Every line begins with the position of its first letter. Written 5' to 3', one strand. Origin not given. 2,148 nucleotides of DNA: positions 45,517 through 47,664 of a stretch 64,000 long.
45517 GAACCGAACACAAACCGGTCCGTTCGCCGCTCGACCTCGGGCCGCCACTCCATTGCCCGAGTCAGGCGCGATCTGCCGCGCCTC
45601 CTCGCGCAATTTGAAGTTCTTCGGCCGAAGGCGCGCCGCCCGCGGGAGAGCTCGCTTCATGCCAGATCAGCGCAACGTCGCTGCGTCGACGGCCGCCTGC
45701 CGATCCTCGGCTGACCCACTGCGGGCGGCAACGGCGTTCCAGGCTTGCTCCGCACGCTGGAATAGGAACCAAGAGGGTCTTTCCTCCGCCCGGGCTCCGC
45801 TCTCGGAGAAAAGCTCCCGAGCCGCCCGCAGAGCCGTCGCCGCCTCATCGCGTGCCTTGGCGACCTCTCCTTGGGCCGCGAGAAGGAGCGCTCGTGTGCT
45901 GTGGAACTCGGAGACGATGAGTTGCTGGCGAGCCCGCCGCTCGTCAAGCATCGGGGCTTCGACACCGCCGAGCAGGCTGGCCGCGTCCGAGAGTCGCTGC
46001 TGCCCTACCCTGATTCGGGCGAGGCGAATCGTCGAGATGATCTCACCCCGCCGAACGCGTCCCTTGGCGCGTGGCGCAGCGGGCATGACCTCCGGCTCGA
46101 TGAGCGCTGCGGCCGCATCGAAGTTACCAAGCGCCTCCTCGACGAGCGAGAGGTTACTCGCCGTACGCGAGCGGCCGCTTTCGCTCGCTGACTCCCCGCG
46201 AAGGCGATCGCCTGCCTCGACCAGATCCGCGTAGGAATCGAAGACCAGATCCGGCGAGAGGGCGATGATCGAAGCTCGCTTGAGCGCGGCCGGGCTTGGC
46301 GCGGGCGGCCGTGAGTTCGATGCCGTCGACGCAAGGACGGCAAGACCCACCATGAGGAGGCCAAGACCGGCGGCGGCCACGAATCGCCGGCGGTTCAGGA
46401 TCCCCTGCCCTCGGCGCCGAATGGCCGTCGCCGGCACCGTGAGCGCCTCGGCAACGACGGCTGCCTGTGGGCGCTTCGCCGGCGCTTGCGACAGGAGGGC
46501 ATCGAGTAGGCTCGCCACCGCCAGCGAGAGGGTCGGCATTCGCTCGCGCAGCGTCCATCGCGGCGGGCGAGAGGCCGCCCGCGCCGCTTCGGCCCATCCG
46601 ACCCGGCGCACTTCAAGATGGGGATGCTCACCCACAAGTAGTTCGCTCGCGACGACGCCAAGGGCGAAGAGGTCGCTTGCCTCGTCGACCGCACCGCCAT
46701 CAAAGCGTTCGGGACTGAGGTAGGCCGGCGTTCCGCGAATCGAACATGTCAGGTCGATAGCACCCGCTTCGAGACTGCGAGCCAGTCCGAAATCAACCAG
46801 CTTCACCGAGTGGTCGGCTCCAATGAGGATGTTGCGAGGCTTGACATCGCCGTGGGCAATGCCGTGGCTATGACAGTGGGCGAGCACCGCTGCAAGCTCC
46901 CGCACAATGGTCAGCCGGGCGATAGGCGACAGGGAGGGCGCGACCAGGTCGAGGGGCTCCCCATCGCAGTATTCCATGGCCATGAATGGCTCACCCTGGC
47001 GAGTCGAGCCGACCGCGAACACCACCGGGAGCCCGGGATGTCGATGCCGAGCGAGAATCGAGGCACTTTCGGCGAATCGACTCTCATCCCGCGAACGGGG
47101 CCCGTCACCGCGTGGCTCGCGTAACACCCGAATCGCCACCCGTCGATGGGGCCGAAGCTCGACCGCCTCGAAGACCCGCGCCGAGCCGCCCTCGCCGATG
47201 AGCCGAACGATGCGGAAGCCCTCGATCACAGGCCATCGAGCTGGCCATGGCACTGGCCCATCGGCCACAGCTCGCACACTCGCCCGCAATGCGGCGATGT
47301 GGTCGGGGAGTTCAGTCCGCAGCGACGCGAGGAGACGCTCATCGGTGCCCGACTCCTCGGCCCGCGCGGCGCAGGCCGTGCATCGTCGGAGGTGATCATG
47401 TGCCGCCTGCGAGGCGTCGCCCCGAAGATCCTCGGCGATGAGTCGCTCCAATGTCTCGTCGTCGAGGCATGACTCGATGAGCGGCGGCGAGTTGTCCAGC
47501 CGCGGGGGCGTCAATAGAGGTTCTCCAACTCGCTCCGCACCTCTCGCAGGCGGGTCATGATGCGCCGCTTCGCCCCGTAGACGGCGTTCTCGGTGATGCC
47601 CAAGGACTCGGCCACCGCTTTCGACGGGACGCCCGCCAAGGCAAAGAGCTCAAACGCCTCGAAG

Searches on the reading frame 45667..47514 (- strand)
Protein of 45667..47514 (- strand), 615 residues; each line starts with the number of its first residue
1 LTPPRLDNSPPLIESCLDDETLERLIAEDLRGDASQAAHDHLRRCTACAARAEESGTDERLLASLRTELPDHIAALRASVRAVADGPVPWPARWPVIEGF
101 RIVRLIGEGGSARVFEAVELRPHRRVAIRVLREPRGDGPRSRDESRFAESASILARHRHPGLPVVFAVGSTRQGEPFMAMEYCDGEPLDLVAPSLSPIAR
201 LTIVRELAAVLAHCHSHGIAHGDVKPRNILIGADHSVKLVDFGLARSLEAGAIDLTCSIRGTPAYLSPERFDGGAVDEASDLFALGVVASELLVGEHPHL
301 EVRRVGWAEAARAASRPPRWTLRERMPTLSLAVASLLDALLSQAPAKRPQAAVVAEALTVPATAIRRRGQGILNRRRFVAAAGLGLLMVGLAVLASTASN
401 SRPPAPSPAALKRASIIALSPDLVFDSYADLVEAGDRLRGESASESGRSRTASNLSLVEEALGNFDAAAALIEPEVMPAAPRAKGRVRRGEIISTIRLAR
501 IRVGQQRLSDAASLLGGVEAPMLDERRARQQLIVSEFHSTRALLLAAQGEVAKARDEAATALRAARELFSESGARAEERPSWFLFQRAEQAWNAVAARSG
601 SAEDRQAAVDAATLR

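Call 72: search_protein_families(library=pfam, proteins=[window:45667-47514:-], max_evalue=0.00001)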
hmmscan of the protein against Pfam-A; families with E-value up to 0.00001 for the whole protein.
window:45667-47514:- (615 aa): 4 families
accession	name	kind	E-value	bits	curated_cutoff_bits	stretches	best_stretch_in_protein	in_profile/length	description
PF00069.31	Pkinase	-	8.7e-37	127.4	31.7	1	101-353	2-256/263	Protein kinase domain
PF07714.23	PK_Tyr_Ser-Thr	-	1.3e-23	84.1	23.1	1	102-356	3-256/258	Protein tyrosine and serine/threonine kinase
PF03109.22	ABC1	-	2.4e-07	30.6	22.9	1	174-255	141-224/244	ABC1 atypical kinase-like domain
PF01636.29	APH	-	3.5e-06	27.4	23.2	0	104-217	3-110/239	Phosphotransferase enzyme family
